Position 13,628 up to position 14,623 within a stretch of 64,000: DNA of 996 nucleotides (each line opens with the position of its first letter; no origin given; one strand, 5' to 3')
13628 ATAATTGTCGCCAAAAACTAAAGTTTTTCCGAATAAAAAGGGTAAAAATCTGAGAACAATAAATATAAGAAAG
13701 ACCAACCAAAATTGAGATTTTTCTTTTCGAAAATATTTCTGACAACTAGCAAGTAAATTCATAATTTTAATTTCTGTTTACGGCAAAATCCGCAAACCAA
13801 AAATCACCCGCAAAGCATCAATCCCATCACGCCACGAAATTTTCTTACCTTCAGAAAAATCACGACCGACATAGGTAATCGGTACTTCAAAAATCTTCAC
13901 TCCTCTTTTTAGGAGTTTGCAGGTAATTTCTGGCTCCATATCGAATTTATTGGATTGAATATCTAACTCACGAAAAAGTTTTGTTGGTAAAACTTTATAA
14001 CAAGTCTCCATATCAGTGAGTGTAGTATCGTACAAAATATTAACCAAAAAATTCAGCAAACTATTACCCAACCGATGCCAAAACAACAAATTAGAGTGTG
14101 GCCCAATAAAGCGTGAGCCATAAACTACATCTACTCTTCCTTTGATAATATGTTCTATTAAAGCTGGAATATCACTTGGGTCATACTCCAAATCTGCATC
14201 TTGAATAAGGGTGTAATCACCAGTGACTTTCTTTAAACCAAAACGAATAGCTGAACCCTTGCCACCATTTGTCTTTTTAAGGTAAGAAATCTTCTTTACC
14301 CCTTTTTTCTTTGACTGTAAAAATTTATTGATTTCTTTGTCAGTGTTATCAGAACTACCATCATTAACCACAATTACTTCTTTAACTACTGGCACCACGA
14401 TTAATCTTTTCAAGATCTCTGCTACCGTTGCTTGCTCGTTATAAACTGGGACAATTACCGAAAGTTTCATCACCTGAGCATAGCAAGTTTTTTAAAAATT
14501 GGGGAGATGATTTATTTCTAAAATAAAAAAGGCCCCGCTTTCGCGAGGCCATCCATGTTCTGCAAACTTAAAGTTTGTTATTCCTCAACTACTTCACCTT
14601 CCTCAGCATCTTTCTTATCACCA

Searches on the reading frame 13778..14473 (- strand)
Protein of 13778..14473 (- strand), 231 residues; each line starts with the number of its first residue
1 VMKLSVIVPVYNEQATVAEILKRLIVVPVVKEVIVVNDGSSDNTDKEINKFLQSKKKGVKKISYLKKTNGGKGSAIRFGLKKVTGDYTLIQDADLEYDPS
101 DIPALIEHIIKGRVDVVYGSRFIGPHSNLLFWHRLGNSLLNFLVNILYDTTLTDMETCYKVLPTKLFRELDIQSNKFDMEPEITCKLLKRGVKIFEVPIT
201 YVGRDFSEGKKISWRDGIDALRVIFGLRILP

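Call 35: search_protein_families(library=pfam, proteins=[window:13778-14473:-], max_evalue=0.01)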
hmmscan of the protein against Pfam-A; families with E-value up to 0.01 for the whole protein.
window:13778-14473:- (231 aa): 3 families
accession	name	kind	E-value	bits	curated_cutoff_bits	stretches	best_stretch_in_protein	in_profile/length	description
PF00535.33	Glycos_transf_2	-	4.2e-32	111.8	23.3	1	5-169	1-166/168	Glycosyl transferase family 2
PF10111.15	Glyco_tranf_2_2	-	5.7e-06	26.4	27.3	1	5-95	1-92/276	Glycosyltransferase like family 2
PF13641.12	Glyco_tranf_2_3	-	2.9e-05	24.6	27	1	4-117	3-119/230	Glycosyltransferase like family 2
